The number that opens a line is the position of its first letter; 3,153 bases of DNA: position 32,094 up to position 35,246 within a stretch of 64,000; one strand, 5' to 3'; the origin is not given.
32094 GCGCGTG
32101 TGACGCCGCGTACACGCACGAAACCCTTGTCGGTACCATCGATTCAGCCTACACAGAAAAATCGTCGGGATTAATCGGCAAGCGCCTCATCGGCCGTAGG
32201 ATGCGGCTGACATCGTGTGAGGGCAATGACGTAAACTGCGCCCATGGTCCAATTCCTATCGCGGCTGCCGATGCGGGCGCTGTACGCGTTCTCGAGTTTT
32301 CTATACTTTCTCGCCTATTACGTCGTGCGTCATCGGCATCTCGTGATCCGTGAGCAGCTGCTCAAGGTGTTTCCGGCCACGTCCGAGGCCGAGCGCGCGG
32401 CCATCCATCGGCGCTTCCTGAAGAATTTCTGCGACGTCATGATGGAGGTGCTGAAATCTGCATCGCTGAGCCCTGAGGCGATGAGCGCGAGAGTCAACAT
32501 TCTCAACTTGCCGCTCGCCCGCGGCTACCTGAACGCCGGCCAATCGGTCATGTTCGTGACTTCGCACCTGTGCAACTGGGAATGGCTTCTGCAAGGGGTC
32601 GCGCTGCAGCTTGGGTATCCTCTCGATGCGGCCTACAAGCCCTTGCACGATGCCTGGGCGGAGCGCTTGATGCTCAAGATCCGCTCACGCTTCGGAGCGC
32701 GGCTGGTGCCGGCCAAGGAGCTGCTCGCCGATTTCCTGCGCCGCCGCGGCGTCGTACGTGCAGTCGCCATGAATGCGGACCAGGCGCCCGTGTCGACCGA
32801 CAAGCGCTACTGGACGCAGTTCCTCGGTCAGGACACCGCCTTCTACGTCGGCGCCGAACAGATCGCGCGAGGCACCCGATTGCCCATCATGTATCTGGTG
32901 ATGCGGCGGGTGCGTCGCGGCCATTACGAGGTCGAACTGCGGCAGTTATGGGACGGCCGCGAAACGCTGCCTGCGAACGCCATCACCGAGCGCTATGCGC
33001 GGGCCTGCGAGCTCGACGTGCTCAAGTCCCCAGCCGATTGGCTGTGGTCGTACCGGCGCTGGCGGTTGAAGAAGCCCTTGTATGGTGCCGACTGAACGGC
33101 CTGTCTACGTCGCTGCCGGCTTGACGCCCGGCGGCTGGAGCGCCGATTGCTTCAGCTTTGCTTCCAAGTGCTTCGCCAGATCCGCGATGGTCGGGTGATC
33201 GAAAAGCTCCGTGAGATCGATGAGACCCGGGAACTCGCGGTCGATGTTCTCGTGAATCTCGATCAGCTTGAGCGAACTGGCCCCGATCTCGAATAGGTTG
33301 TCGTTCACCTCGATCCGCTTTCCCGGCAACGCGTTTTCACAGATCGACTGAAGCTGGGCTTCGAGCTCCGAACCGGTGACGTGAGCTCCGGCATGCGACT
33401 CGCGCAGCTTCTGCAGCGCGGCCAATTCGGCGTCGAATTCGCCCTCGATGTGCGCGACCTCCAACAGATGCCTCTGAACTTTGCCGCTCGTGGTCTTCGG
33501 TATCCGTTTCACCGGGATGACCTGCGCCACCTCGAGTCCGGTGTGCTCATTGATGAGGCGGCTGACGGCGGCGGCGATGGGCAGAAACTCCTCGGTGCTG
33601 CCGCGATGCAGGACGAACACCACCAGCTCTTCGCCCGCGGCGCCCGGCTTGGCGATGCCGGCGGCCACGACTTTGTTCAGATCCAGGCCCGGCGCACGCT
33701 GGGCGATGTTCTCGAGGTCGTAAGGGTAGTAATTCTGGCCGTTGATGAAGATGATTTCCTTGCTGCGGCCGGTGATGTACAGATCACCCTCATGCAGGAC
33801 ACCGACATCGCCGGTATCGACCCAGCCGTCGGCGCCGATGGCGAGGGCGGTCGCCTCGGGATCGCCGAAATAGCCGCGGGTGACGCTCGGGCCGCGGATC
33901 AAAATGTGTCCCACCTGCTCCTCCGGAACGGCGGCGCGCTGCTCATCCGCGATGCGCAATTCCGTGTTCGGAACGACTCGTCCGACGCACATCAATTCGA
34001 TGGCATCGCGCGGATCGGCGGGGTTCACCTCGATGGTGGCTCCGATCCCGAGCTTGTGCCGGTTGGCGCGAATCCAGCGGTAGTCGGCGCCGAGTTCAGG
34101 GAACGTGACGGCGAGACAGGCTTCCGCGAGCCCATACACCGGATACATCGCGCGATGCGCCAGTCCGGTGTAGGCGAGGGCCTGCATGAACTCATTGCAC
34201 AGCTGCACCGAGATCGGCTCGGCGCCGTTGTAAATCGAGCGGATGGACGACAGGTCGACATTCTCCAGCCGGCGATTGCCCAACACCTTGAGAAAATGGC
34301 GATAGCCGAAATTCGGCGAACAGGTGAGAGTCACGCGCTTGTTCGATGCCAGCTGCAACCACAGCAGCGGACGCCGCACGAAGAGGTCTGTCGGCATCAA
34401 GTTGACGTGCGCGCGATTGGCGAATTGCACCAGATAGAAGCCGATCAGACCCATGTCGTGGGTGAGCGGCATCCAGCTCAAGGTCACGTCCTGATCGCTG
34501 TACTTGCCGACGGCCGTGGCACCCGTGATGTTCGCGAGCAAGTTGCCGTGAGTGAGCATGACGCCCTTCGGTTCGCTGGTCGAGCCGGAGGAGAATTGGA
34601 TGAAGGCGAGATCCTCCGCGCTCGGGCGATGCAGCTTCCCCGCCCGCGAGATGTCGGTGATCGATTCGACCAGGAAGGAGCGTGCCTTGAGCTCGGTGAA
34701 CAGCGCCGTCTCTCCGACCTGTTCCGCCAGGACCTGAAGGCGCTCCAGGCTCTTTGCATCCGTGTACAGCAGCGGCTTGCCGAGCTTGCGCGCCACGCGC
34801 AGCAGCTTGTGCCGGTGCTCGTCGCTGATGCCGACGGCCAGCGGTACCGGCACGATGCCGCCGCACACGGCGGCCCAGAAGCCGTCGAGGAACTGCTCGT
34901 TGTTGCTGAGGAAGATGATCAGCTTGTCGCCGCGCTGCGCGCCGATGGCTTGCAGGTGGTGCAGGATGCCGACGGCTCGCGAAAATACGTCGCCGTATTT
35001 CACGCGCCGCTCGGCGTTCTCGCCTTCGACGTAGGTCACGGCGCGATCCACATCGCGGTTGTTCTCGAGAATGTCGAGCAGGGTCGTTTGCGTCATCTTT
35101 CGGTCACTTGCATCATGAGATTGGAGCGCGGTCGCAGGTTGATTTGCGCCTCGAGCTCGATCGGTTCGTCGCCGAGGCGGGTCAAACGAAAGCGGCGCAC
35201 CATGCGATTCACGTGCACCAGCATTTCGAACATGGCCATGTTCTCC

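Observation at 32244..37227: Stand-alone FAAL-carrier fusion + P450 flanked by two late-acyltransferase-type genes: a possible dedicated hydroxy-fatty-acyl delivery route to lipid A or another envelope glycolipid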

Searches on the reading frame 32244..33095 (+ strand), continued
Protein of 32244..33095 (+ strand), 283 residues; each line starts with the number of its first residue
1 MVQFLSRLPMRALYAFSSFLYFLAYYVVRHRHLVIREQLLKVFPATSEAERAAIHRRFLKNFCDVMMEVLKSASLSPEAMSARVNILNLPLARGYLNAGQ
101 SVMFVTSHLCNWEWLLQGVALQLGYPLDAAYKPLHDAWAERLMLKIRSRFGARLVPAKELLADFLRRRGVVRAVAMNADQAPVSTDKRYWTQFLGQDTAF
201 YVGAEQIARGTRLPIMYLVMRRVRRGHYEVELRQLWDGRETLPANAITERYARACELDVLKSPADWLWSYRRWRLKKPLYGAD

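Call 87: find_homologous_proteins(query=A2, max_evalue=1e-20)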
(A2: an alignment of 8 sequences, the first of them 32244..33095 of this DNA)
Query A2 (8 sequences) (283 aa, profile of the alignment): 4045 proteins with E <= 1e-20 among 8000 candidates; the best 120 are listed.
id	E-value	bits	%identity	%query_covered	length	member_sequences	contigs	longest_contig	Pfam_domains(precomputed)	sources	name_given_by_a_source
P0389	1.9e-146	505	43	99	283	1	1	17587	PF03279.19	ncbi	-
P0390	3.4e-146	504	43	99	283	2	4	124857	PF03279.19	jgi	jgi:KDO2-lipid IV(A) lauroyltransferase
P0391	4.0e-146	504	44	99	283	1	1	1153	PF03279.19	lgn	-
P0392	4.2e-146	504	43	95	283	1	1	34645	PF03279.19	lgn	-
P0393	1.1e-144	499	46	99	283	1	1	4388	PF03279.19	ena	-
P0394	1.5e-144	498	43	99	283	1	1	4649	PF03279.19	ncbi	-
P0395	2.6e-144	498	43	99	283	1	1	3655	PF03279.19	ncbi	-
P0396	4.2e-144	497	44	99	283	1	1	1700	PF03279.19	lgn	-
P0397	6.0e-144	496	43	99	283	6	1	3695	PF03279.19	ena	-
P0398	7.3e-144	496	43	99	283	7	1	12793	PF03279.19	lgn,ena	-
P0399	8.3e-144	496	44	99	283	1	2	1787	PF03279.19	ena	-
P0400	9.0e-144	496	42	99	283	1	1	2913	PF03279.19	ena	-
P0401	1.0e-143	496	42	99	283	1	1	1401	PF03279.19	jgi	jgi:KDO2-lipid IV(A) lauroyltransferase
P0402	1.7e-143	495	47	99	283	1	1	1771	PF03279.19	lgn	-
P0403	1.7e-143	495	42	99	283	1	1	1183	PF03279.19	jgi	jgi:KDO2-lipid IV(A) lauroyltransferase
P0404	2.3e-143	495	44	99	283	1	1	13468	PF03279.19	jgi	jgi:KDO2-lipid IV(A) lauroyltransferase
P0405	3.0e-143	494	43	99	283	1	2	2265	PF03279.19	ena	-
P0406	3.4e-143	494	43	95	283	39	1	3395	PF03279.19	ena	-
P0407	4.9e-143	493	43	99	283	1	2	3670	PF03279.19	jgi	jgi:KDO2-lipid IV(A) lauroyltransferase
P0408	6.5e-143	493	46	99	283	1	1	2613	PF03279.19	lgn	-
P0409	7.7e-143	493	42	95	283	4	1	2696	PF03279.19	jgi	jgi:KDO2-lipid IV(A) lauroyltransferase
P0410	9.0e-143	493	42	96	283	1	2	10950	PF03279.19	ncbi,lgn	-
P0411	1.1e-142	492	42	96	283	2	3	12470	PF03279.19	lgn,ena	-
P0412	1.8e-142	492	43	95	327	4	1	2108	PF03279.19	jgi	jgi:KDO2-lipid IV(A) lauroyltransferase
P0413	1.8e-142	492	44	99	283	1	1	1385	PF03279.19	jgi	jgi:KDO2-lipid IV(A) lauroyltransferase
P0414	1.9e-142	492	43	99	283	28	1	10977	PF03279.19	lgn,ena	-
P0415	2.3e-142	491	43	99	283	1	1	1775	PF03279.19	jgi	jgi:Kdo2-lipid IVA lauroyltransferase/acyltransferase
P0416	2.6e-142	491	42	99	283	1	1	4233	PF03279.19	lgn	-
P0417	3.1e-142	491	43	95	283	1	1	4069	PF03279.19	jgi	jgi:KDO2-lipid IV(A) lauroyltransferase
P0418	4.7e-142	490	43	96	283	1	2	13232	PF03279.19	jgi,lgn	jgi:KDO2-lipid IV(A) lauroyltransferase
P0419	5.0e-142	490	43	95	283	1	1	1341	PF03279.19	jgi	jgi:Kdo2-lipid IVA lauroyltransferase/acyltransferase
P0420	6.1e-142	490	42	99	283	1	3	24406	PF03279.19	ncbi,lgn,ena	-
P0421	8.2e-142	489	46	99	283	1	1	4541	PF03279.19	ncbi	-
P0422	1.1e-141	489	43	96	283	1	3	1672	PF03279.19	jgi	jgi:KDO2-lipid IV(A) lauroyltransferase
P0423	1.6e-141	488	42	96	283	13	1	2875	PF03279.19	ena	-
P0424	1.7e-141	488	42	96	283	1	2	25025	PF03279.19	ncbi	-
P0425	1.9e-141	488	43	99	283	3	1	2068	PF03279.19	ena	-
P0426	2.0e-141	488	45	99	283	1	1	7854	PF03279.19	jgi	jgi:KDO2-lipid IV(A) lauroyltransferase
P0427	2.2e-141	488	42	96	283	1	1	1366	PF03279.19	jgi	jgi:KDO2-lipid IV(A) lauroyltransferase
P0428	2.8e-141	488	42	99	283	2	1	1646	PF03279.19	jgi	jgi:KDO2-lipid IV(A) lauroyltransferase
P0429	3.7e-141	487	45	96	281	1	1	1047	PF03279.19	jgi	jgi:KDO2-lipid IV(A) lauroyltransferase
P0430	4.0e-141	487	42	95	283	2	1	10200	PF03279.19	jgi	jgi:KDO2-lipid IV(A) lauroyltransferase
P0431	5.2e-141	487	43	99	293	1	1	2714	PF03279.19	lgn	-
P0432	5.8e-141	487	44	95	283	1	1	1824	PF03279.19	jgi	jgi:Kdo2-lipid IVA lauroyltransferase/acyltransferase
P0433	9.5e-141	486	42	95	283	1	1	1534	PF03279.19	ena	-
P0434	1.0e-140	486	46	99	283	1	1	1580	PF03279.19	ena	-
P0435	1.1e-140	486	41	99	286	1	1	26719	PF03279.19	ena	-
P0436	1.3e-140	485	42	95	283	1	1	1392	PF03279.19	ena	-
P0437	1.5e-140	485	43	99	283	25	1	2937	PF03279.19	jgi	jgi:KDO2-lipid IV(A) lauroyltransferase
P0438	1.6e-140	485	44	99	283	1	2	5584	PF03279.19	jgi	-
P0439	2.0e-140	485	42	95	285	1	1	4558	PF03279.19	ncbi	ncbi:MAG: lysophospholipid acyltransferase family protein, partial [Burkholderiales bacterium]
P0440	3.4e-140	484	42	99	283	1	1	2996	PF03279.19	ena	-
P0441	4.0e-140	484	46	99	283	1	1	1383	PF03279.19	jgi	-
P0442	4.1e-140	484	41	96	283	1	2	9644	PF03279.19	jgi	jgi:KDO2-lipid IV(A) lauroyltransferase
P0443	4.4e-140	484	42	95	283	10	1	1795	PF03279.19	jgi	jgi:KDO2-lipid IV(A) lauroyltransferase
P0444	5.0e-140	484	41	95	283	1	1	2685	PF03279.19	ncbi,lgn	-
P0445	7.3e-140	483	46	99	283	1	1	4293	PF03279.19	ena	-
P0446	1.4e-139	482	45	99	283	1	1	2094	PF03279.19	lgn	-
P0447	1.8e-139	482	43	99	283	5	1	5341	PF03279.19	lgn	-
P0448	1.9e-139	482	43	99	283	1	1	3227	PF03279.19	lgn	-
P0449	2.9e-139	481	42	99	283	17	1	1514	PF03279.19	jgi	jgi:KDO2-lipid IV(A) lauroyltransferase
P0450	5.2e-139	480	43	99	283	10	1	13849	PF03279.19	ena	-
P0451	5.8e-139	480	44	99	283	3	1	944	PF03279.19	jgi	jgi:Kdo2-lipid IVA lauroyltransferase/acyltransferase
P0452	6.0e-139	480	43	96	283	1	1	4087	PF03279.19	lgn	-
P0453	7.4e-139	480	46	95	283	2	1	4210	PF03279.19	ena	-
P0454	1.4e-138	479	43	99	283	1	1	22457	PF03279.19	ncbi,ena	-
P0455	1.4e-138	479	42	99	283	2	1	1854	PF03279.19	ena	-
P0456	1.9e-138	478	44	99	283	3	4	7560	PF03279.19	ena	-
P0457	2.3e-138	478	46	99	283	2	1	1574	PF03279.19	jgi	-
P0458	2.5e-138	478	42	99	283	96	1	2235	PF03279.19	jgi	jgi:KDO2-lipid IV(A) lauroyltransferase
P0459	3.4e-138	478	46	99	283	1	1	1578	PF03279.19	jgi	jgi:KDO2-lipid IV(A) lauroyltransferase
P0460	5.1e-138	477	44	95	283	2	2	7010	PF03279.19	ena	-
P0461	7.7e-138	476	46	99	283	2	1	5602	PF03279.19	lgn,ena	-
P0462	8.0e-138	476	41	95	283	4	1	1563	PF03279.19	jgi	jgi:KDO2-lipid IV(A) lauroyltransferase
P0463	8.4e-138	476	43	99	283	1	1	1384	PF03279.19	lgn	-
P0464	8.5e-138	476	41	99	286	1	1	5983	PF03279.19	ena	-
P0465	9.2e-138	476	46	99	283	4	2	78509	PF03279.19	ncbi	-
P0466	9.8e-138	476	46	99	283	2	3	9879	PF03279.19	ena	-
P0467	1.1e-137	476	41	93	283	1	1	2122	PF03279.19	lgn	-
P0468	1.2e-137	476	43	99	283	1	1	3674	PF03279.19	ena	-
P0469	1.3e-137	476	43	99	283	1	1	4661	PF03279.19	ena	-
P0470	1.8e-137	475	41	99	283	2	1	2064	PF03279.19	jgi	jgi:Kdo2-lipid IVA lauroyltransferase/acyltransferase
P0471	2.1e-137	475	43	94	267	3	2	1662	PF03279.19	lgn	-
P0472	2.3e-137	475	44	98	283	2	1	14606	PF03279.19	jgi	jgi:KDO2-lipid IV(A) lauroyltransferase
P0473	3.0e-137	474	46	99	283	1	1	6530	PF03279.19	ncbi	-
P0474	3.2e-137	474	44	98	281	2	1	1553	PF03279.19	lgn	-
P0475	3.8e-137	474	44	99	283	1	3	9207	PF03279.19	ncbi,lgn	-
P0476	4.8e-137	474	42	99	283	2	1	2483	PF03279.19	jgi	jgi:KDO2-lipid IV(A) lauroyltransferase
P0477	6.0e-137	474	43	99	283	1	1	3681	PF03279.19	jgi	-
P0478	6.4e-137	473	44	99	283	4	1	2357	PF03279.19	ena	-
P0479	6.7e-137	473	43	99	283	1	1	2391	PF03279.19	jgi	-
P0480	7.2e-137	473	45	99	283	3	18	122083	PF03279.19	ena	-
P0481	7.6e-137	473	46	99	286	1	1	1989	PF03279.19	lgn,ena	-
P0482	9.5e-137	473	43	99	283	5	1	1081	PF03279.19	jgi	-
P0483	1.0e-136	473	45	99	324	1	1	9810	PF03279.19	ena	-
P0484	1.4e-136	472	49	98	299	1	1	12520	PF03279.19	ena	-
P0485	1.7e-136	472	44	99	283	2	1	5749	PF03279.19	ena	-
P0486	1.8e-136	472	45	99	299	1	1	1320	PF03279.19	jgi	jgi:KDO2-lipid IV(A) lauroyltransferase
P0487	2.0e-136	472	45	99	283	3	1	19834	PF03279.19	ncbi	-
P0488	2.0e-136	472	44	99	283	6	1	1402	PF03279.19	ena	-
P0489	2.0e-136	472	43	99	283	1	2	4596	PF03279.19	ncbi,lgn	-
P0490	2.6e-136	471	44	99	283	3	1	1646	PF03279.19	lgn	-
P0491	2.8e-136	471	51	98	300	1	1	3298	PF03279.19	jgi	jgi:KDO2-lipid IV(A) lauroyltransferase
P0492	3.8e-136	471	40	99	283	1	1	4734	PF03279.19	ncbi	-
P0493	5.2e-136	470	44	99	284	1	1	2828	PF03279.19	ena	-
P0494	5.7e-136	470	44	99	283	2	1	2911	PF03279.19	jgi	-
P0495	6.6e-136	470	43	99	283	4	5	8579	PF03279.19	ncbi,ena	-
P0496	1.1e-135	469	42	99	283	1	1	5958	PF03279.19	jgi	jgi:KDO2-lipid IV(A) lauroyltransferase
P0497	1.1e-135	469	44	99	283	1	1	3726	PF03279.19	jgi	jgi:Kdo2-lipid IVA lauroyltransferase/acyltransferase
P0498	1.2e-135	469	43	99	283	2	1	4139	PF03279.19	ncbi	-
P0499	1.5e-135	469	43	98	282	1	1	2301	PF03279.19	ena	-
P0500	2.0e-135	468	43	99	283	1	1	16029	PF03279.19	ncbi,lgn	-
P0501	2.2e-135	468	43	95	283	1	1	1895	PF03279.19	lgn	-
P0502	2.2e-135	468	43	99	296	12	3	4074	PF03279.19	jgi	jgi:KDO2-lipid IV(A) lauroyltransferase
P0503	2.4e-135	468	44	98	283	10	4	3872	PF03279.19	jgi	-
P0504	2.5e-135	468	41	99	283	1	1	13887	PF03279.19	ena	-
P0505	2.5e-135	468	43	94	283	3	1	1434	PF03279.19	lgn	-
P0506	3.8e-135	468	44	99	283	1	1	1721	PF03279.19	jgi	jgi:KDO2-lipid IV(A) lauroyltransferase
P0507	3.9e-135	468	51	99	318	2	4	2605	PF03279.19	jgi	jgi:Kdo2-lipid IVA lauroyltransferase/acyltransferase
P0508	4.3e-135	467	43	98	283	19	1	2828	PF03279.19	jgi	-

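Call 95: predict_structure(alignment_id=A5)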
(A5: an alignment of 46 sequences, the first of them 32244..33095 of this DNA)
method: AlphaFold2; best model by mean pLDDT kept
length: 283 residues; sequences in the alignment: 46
mean_pLDDT: 87.4   pTM: 0.85
mean pLDDT of the five models: 87.4, 86.1, 85.9, 81.1, 77.9
residues with pLDDT >= 90: 162; 70-90: 96; 50-70: 15; < 50: 10
segments of 3 or more residues with pLDDT < 50: 274-283
pLDDT, mean of each block of 10 residues (from residue 1): 86 96 88 87 92 93 91 94 95 96 87 91 94 85 89 89 89 85 73 84 89 94 92 96 94 91 80 44 33
secondary structure, 60 per line:
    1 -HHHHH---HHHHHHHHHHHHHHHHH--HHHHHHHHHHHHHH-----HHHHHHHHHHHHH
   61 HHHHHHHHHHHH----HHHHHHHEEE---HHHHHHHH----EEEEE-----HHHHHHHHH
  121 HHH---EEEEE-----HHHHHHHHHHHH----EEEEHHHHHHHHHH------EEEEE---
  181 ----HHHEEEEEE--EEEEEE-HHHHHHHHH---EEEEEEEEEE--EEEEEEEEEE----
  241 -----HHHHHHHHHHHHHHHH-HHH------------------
elements in order: H2-6 H10-26 H29-42 H48-72 H77-83 E84-86 H90-97 E102-106 H112-123 E127-131 H137-148 E153-156 H157-166 E173-177 E188-193 E196-201 H203-211 E215-224 E227-236 H246-261

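Call 97: fold_search(model_id=the predicted structure, library=pdb)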
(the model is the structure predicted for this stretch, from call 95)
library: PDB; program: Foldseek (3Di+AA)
matches with E <= 10: 1022; with E <= 0.001: 14
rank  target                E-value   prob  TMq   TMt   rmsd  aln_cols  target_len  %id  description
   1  5knk                  4.4e-14  1.00  0.77  0.68   4.9       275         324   19  Lipid A secondary acyltransferase LpxM from Acinetobacter baumannii with catalytic residue substitution (E127A) (released 2016-09-28)
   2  5kn7                  6.1e-14  1.00  0.77  0.69   4.9       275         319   20  Lipid A secondary acyltransferase LpxM from Acinetobacter baumannii (released 2016-09-28)
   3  5oce_A                2.2e-11  1.00  0.70  0.77   2.8       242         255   15  THE MOLECULAR MECHANISM OF SUBSTRATE RECOGNITION AND CATALYSIS OF THE MEMBRANE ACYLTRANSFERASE PatA -- Complex of PatA (released 2017-12-27)
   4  5f2t_A                3.3e-11  1.00  0.70  0.79   3.0       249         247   16  Crystal structure of membrane associated PatA from Mycobacterium smegmatis in complex with palmitate - C 2 space group (released 2016-03-09)
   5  5oce_B                3.3e-11  1.00  0.71  0.79   3.2       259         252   17  THE MOLECULAR MECHANISM OF SUBSTRATE RECOGNITION AND CATALYSIS OF THE MEMBRANE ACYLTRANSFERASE PatA -- Complex of PatA (released 2017-12-27)
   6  5f34_A                3.5e-11  1.00  0.66  0.73   3.3       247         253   16  Crystal structure of membrane associated PatA from Mycobacterium smegmatis in complex with S-hexadecyl Coenzyme A - P2 (released 2016-03-09)
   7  5f2z_B                3.9e-11  1.00  0.69  0.76   2.9       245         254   17  Crystal structure of membrane associated PatA from Mycobacterium smegmatis in complex with palmitate - P21 space group (released 2016-03-09)
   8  5f34_C                4.9e-11  1.00  0.67  0.75   3.4       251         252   16  Crystal structure of membrane associated PatA from Mycobacterium smegmatis in complex with S-hexadecyl Coenzyme A - P2 (released 2016-03-09)
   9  5f2z_A                5.1e-11  1.00  0.66  0.75   3.0       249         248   16  Crystal structure of membrane associated PatA from Mycobacterium smegmatis in complex with palmitate - P21 space group (released 2016-03-09)
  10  5f2z_C                6.4e-11  1.00  0.69  0.79   2.7       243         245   16  Crystal structure of membrane associated PatA from Mycobacterium smegmatis in complex with palmitate - P21 space group (released 2016-03-09)
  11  7ojt_A                8.5e-11  1.00  0.70  0.79   2.9       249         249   15  Crystal structure of unliganded PatA, a membrane associated acyltransferase from Mycobacterium smegmatis (released 2021-10-27)
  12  5f2t_B                9.5e-11  1.00  0.69  0.74   3.0       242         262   17  Crystal structure of membrane associated PatA from Mycobacterium smegmatis in complex with palmitate - C 2 space group (released 2016-03-09)
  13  5f2z_D                2.0e-10  1.00  0.70  0.76   2.8       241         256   15  Crystal structure of membrane associated PatA from Mycobacterium smegmatis in complex with palmitate - P21 space group (released 2016-03-09)
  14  5f31                  5.6e-10  1.00  0.68  0.74   3.1       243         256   18  Crystal structure of membrane associated PatA from Mycobacterium smegmatis in complex with palmitate - P 42 21 2 space g (released 2016-03-09)
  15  9o19_G                1.4e-02  0.51  0.24  0.25  15.2       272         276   11  Pseudomonas aeruginosa ATPase State1 (released 2025-12-10)
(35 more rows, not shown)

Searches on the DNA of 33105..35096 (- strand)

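Call 49: search_rna_families(source=L089, start=3500, end=10200)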
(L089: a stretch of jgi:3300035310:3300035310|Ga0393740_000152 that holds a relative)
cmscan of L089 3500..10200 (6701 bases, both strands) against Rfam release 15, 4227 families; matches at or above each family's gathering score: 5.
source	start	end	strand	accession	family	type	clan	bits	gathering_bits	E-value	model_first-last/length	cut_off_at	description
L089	4236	7321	-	RF02541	LSU_rRNA_bacteria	Gene; rRNA;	CL00112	2814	50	0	1-2925/2925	no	Bacterial large subunit ribosomal RNA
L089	7890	9436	-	RF00177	SSU_rRNA_bacteria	Gene; rRNA;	CL00111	1538.7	50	0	1-1533/1533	no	Bacterial small subunit ribosomal RNA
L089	3978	4091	-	RF00001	5S_rRNA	Gene; rRNA;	CL00113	83.6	38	2.6e-17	1-120/120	no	5S ribosomal RNA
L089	7681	7754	-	RF00005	tRNA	Gene; tRNA;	CL00001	74.6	29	1.8e-15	1-71/71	no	tRNA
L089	7598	7670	-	RF00005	tRNA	Gene; tRNA;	CL00001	67.8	29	1.3e-13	1-71/71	no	tRNA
